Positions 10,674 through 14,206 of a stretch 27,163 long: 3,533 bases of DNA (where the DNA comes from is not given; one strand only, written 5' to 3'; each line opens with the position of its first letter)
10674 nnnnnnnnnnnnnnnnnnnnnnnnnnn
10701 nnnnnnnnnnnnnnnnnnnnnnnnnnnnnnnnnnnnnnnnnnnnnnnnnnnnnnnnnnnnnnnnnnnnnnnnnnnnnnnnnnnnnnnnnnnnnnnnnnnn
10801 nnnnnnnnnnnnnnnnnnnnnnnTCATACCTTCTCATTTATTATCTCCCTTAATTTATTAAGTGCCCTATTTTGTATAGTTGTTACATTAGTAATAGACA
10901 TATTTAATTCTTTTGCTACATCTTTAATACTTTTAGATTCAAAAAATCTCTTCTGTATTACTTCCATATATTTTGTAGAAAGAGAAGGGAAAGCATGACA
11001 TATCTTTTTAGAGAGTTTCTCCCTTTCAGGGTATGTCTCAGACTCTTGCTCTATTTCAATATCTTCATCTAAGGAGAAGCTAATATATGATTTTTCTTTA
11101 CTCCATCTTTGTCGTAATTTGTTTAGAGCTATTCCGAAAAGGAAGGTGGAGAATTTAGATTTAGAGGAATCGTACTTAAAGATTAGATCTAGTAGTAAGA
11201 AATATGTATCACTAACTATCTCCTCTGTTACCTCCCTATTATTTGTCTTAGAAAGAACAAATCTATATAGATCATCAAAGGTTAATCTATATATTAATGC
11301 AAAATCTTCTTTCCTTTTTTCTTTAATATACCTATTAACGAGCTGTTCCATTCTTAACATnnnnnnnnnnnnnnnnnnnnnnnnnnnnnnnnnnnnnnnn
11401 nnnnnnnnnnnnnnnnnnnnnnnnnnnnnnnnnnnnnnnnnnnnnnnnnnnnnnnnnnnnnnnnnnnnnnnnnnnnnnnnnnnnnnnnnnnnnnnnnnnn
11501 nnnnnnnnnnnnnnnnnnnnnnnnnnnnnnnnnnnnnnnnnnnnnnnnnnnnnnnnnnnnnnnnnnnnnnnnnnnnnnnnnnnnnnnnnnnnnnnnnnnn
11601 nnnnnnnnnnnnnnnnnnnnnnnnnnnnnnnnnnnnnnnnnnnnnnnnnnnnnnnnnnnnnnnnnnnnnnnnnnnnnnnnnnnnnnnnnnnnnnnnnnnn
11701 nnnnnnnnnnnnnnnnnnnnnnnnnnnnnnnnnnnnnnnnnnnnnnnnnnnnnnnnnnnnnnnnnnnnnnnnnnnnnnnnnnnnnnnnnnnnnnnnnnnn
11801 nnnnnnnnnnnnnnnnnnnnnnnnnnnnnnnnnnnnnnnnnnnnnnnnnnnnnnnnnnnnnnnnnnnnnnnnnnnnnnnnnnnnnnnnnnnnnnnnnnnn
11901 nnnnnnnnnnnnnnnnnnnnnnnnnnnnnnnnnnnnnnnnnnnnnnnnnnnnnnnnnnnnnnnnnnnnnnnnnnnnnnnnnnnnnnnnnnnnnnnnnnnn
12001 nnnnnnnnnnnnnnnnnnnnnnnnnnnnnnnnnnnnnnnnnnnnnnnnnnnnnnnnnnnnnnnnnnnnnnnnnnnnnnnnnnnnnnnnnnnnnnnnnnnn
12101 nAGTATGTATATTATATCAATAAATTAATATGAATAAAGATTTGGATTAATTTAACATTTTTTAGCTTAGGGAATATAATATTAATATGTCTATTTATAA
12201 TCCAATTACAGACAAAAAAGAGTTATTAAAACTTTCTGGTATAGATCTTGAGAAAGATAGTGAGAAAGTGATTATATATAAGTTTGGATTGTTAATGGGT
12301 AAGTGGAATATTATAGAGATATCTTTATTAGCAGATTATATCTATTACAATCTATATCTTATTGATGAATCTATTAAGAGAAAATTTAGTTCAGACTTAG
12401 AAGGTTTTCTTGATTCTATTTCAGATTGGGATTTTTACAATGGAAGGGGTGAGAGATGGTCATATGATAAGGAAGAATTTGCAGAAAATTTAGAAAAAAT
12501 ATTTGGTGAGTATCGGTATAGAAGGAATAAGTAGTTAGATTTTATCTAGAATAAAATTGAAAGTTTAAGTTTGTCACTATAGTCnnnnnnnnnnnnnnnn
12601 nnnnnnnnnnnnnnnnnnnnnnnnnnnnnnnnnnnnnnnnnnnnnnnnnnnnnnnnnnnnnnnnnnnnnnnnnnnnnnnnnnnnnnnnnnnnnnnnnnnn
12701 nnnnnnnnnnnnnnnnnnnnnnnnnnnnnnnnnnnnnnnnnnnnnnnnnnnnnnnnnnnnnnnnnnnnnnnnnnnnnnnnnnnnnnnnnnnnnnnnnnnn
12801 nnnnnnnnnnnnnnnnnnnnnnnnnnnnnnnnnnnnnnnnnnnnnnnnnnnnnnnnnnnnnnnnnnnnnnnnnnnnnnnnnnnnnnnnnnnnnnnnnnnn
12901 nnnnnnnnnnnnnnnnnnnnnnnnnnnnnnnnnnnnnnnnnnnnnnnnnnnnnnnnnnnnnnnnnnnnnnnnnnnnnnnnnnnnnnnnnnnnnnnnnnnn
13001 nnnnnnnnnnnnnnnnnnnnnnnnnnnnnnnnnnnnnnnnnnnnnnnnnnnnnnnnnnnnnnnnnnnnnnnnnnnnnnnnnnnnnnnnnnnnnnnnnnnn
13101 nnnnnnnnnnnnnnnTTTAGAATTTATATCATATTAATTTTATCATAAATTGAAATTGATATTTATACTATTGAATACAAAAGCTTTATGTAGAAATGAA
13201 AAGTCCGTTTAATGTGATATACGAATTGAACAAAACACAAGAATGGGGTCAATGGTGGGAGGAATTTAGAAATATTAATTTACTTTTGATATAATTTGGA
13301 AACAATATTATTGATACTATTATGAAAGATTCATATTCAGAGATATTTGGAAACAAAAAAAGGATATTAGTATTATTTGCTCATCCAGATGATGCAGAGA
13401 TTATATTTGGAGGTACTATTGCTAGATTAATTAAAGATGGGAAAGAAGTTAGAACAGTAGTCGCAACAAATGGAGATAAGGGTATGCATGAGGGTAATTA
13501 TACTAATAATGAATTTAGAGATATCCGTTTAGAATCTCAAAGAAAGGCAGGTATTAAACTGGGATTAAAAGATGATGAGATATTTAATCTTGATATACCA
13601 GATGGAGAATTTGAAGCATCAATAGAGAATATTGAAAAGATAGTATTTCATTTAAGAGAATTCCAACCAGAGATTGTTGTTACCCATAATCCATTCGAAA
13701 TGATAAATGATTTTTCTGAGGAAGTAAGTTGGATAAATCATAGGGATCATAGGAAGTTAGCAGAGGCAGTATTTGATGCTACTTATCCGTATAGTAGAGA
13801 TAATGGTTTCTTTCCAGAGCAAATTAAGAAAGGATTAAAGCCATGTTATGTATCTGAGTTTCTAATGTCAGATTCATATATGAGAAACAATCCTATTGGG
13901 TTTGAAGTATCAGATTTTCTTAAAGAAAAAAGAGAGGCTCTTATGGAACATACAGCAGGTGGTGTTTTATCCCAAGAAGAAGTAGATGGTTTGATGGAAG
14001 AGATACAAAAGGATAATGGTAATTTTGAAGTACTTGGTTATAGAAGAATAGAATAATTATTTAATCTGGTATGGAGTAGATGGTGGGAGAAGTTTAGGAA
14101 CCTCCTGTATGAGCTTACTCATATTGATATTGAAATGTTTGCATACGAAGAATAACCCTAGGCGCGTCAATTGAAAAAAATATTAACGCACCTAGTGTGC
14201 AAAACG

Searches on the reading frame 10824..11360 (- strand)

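Call 46: search_protein_families(library=pfam, proteins=[window:10824-11360:-], max_evalue=0.001)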
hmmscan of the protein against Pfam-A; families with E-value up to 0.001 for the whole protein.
window:10824-11360:- (178 aa): 3 families
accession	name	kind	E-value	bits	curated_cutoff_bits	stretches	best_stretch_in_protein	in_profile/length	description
PF04545.22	Sigma70_r4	-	1.4e-09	37.8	24.1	1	125-172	3-50/50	Sigma-70, region 4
PF04542.20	Sigma70_r2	-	1.3e-08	34.9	24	1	29-90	7-69/71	Sigma-70 region 2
PF08281.18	Sigma70_r4_2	-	2.6e-06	27.4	25.7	1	123-170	7-54/54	Sigma-70, region 4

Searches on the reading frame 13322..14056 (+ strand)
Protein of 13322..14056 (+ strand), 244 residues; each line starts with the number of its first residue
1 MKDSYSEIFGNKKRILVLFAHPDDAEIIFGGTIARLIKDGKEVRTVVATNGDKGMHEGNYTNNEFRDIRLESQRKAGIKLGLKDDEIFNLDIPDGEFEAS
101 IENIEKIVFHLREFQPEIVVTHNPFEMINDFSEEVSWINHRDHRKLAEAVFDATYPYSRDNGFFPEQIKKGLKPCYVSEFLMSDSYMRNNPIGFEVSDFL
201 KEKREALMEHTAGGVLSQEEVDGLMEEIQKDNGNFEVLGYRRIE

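Call 46: search_protein_families(library=pfam, proteins=[window:13322-14056:+], max_evalue=0.001)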
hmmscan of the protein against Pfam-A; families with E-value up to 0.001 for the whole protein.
window:13322-14056:+ (244 aa): 1 family
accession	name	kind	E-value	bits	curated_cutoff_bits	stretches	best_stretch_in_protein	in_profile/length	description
PF02585.22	PIG-L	-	1.2e-25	90.9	28.2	1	16-153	1-128/129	GlcNAc-PI de-N-acetylase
